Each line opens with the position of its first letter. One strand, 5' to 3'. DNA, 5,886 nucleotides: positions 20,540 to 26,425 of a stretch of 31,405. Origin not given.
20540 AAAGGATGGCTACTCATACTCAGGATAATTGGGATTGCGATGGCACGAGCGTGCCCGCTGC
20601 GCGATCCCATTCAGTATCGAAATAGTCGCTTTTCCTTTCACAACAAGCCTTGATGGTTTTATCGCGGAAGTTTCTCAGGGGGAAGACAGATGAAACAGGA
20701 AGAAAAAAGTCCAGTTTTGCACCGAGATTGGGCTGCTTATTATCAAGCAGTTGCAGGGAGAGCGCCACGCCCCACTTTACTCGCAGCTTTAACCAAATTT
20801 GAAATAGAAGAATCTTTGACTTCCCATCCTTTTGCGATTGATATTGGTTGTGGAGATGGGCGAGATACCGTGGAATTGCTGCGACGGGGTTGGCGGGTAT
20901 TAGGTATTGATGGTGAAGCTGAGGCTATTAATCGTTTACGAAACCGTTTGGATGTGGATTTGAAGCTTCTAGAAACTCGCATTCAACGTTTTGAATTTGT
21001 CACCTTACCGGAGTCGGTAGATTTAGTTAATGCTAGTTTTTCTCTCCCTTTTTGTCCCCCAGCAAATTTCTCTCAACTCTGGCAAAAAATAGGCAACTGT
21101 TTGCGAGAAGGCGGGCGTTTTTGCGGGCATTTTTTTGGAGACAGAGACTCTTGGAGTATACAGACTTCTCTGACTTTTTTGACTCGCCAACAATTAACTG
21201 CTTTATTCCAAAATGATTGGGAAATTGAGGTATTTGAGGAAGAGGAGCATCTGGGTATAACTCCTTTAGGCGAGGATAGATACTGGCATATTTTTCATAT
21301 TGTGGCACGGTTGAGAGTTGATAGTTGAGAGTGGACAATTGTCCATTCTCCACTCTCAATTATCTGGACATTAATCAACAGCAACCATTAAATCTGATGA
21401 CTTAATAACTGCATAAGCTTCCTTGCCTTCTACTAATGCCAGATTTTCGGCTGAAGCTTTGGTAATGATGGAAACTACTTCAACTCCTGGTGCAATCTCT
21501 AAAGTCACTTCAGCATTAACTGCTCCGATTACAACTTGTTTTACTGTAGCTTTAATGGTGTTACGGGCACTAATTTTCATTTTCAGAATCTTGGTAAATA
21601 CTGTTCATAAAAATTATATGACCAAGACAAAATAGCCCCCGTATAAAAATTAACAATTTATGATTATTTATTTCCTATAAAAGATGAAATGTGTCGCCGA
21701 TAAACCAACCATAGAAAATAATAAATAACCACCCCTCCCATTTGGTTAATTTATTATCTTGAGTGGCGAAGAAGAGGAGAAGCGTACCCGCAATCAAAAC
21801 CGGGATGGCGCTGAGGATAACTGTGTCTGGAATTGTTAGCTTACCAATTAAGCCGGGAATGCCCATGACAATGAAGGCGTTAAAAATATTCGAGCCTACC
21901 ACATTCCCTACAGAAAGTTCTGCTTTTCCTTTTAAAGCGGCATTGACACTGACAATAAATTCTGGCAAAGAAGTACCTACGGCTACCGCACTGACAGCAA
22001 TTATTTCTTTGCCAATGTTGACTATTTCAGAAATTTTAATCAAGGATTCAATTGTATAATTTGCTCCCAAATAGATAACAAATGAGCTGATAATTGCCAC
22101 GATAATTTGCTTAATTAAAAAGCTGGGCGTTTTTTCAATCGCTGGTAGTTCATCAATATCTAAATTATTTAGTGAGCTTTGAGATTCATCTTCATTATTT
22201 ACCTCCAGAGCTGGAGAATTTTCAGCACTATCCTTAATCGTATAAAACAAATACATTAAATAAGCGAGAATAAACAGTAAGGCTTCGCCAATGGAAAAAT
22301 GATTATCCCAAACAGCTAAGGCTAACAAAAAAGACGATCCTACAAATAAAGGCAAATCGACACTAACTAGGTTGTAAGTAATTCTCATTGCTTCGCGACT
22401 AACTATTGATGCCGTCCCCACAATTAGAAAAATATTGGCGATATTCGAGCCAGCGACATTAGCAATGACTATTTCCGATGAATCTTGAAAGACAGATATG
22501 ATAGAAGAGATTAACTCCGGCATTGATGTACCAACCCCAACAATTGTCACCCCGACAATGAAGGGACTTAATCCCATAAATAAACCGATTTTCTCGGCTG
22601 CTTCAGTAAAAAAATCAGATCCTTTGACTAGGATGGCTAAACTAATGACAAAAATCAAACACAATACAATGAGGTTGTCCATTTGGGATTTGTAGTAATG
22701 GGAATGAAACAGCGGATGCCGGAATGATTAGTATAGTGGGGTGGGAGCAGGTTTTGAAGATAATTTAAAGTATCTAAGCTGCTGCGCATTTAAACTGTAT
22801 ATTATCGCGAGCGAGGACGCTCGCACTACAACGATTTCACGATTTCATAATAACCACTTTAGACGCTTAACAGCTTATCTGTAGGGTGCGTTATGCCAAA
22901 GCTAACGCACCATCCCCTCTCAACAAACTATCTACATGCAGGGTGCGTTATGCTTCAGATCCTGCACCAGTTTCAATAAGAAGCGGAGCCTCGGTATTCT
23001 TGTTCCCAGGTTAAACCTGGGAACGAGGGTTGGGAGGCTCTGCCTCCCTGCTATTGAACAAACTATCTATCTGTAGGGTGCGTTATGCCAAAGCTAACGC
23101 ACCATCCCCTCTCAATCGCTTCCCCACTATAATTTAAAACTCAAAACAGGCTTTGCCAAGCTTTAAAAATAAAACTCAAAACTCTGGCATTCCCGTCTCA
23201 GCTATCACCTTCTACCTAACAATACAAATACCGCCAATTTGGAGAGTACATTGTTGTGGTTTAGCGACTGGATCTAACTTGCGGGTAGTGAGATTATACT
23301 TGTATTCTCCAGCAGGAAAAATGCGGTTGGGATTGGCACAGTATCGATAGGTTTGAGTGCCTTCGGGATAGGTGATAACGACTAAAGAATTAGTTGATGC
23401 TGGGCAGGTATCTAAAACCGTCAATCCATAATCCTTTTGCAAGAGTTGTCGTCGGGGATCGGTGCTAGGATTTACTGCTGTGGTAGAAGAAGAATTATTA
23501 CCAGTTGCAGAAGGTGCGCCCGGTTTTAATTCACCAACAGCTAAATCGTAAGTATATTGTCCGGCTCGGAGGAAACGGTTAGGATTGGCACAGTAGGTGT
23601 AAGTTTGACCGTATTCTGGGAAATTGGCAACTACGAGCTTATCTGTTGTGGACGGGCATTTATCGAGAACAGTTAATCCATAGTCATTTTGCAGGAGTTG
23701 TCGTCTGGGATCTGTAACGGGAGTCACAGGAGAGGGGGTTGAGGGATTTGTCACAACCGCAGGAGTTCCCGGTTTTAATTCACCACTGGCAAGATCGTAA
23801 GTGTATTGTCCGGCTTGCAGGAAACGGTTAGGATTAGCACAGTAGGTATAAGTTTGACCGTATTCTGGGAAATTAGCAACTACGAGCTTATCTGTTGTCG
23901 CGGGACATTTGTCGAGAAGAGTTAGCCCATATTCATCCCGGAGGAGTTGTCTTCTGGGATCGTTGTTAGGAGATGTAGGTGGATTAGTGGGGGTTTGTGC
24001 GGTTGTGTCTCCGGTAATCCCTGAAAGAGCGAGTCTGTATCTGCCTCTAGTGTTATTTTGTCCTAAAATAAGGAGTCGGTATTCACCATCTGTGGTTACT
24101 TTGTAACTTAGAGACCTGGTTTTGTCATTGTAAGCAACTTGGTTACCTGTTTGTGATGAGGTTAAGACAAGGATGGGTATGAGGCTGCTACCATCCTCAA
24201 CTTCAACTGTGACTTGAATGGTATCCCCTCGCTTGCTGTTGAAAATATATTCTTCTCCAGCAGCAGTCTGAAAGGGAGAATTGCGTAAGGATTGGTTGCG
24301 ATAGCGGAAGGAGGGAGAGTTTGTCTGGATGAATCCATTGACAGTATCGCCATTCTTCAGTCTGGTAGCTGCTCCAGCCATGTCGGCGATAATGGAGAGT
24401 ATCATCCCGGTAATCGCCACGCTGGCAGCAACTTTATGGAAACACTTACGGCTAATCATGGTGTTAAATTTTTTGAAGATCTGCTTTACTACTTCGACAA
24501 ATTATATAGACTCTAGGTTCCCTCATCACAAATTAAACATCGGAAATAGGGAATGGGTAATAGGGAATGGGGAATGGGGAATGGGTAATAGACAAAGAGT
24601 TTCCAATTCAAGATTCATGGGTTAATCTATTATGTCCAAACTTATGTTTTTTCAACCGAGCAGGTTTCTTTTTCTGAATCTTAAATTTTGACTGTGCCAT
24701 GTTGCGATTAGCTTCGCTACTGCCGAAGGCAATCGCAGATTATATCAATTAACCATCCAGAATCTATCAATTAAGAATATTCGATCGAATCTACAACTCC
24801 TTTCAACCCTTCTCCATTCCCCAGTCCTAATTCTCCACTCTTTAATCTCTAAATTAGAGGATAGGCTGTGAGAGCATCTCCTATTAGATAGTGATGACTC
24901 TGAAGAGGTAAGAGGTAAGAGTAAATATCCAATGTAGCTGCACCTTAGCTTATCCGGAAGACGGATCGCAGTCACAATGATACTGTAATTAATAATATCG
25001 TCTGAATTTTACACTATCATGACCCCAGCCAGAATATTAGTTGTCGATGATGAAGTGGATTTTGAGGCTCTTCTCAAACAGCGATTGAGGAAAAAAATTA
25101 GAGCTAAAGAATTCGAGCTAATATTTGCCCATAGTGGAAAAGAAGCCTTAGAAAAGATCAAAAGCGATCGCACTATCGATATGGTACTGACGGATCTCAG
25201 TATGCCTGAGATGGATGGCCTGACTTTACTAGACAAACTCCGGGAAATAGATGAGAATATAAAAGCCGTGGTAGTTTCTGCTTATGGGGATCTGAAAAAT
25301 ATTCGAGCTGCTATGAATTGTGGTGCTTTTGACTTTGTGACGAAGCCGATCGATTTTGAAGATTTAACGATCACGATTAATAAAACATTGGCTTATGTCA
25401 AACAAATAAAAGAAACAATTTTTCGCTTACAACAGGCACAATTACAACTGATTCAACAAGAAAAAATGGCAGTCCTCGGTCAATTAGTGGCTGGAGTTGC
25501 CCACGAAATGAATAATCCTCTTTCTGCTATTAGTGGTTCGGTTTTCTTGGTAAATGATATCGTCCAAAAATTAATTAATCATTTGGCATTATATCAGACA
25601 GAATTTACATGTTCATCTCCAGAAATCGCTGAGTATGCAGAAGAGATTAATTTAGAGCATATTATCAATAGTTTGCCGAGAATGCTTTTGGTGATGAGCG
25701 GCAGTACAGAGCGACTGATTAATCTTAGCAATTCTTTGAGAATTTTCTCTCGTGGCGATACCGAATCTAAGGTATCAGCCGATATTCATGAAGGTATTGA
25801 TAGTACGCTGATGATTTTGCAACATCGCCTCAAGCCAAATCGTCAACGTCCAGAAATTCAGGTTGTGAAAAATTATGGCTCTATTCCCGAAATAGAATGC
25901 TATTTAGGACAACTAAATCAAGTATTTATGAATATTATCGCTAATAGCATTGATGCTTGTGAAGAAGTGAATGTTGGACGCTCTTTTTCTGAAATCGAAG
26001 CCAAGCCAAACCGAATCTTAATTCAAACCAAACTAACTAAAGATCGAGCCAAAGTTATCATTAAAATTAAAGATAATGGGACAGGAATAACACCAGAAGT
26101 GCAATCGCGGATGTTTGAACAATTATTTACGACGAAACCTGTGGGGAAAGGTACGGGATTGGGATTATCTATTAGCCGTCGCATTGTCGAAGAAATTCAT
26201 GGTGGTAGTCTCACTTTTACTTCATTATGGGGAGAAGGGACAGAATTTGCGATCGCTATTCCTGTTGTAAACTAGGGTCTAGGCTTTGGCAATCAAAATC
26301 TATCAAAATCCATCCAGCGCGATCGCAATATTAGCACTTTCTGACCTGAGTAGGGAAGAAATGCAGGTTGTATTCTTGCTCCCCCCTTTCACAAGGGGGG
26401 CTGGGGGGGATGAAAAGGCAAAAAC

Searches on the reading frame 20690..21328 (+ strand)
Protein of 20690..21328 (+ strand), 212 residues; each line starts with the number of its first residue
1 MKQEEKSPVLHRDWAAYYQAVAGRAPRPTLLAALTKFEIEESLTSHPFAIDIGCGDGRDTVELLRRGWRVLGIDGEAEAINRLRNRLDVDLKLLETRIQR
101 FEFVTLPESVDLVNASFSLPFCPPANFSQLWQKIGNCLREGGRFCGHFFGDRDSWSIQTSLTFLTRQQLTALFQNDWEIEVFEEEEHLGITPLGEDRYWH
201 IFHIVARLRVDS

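Call 34: search_protein_families(library=ncbifam, proteins=[window:20690-21328:+], max_evalue=0.00001)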
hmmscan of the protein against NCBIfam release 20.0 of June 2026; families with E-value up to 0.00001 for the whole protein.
window:20690-21328:+ (212 aa): 5 families
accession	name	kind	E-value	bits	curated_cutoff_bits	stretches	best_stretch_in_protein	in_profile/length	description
NF008992.0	PRK12335.1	equivalog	1.1e-09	37.9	303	1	48-185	125-262/289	SAM-dependent methyltransferase TehB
NF008405.0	PRK11207.1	equivalog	2.3e-09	37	218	1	49-184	34-170/198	tellurite resistance methyltransferase TehB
NF043040.1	corrin_prot_MT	hypoth_equivalog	1.7e-07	30.9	180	1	49-144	45-145/216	corrinoid protein-associated methyltransferase CpaM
NF041820.1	daptide_MTase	equivalog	2.4e-07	30.5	175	1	50-145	41-141/243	daptide-type RiPP biosynthesis methyltransferase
NF045667.1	MTase_DVU1556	equivalog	1.3e-06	28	155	1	49-144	26-117/213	DVU_1556 family methyltransferase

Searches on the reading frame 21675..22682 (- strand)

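Call 34: search_protein_families(library=ncbifam, proteins=[window:21675-22682:-], max_evalue=0.00001)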
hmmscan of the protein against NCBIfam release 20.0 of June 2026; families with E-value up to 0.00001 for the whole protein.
window:21675-22682:- (335 aa): 6 families
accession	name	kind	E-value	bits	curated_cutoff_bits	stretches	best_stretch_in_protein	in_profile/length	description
TIGR00367.1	TIGR00367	hypoth_equivalog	1.5e-63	214.8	179.65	1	6-324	3-309/312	calcium/sodium antiporter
NF008005.0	PRK10734.1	equivalog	1.7e-43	149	432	1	7-319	4-304/325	calcium/sodium antiporter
TIGR00927.1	2A1904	subfamily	9.5e-21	73.2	710.1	2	10-149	465-602/1209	K+-dependent Na+/Ca+ exchanger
TIGR00845.1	caca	equivalog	3.6e-13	48.2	679.85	2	220-275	776-832/921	sodium/calcium exchanger 1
TIGR00846.1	caca2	superfamily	5.5e-10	38.6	317.45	1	129-280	176-317/372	calcium/proton exchanger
TIGR00378.1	cax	equivalog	6.6e-08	32.1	211.15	1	9-281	20-295/349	calcium/proton exchanger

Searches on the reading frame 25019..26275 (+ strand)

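Call 34: search_protein_families(library=ncbifam, proteins=[window:25019-26275:+], max_evalue=0.00001)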
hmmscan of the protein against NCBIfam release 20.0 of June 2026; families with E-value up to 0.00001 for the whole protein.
window:25019-26275:+ (418 aa): 140 families (the best 25 are shown)
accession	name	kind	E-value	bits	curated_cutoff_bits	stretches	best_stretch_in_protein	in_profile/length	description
NF038348.1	T2SS_HK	subfamily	1.6e-54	185.4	450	1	132-416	306-573/574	histidine kinase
NF052574.1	HisKinEspCMyxo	equivalog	5.1e-50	170.5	1200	2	130-416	394-637/785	serine histidine kinase EspC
NF046020.1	HisKinCckABruc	equivalog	9.3e-47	159.4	1000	2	230-415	526-706/868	cell cycle histidine kinase CckA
NF052573.1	HisKinEspAMyxo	equivalog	3.8e-43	147.6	1400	2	137-416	368-611/755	serine histidine kinase EspA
NF008468.0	PRK11360.1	equivalog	5.7e-43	147.2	646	2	220-416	431-608/616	two-component system sensor histidine kinase AtoS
NF047466.1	hybrid_RR_LvrB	exception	2.6e-41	142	500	2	220-417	188-377/377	hybrid histidine kinase/response regulator LvrB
NF046026.1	HisKinCckACaul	equivalog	3.4e-41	141.1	1000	2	231-417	349-533/678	cell cycle histidine kinase CckA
NF010076.0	PRK13557.1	subfamily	3.2e-36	124.9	631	3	298-417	277-395/540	histidine kinase famiy protein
TIGR02956.1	TMAO_torS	equivalog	1.1e-28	99.8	676.5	2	253-416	536-682/967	TMAO reductase system sensor histidine kinase/response regulator TorS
NF010411.0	PRK13837.1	equivalog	4.1e-28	97.8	647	1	224-416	490-675/828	two-component system VirA-like sensor kinase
NF007688.0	PRK10364.1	equivalog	4.2e-26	91.7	479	2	279-416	331-451/460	two-component system sensor histidine kinase ZraS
NF008293.1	PRK11073.1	equivalog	1.7e-23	83.5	240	1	250-416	193-347/349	nitrogen regulation protein NR(II)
NF011874.0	PRK15347.1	equivalog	3.4e-23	81.6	852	2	335-416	534-614/921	two component system sensor kinase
NF007689.0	PRK10365.1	equivalog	4.5e-23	81.7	760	1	5-148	7-145/441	sigma-54-dependent response regulator transcription factor ZraR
NF008469.0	PRK11361.1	equivalog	4.3e-22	78.4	714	1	4-148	5-143/461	acetoacetate metabolism transcriptional regulator AtoC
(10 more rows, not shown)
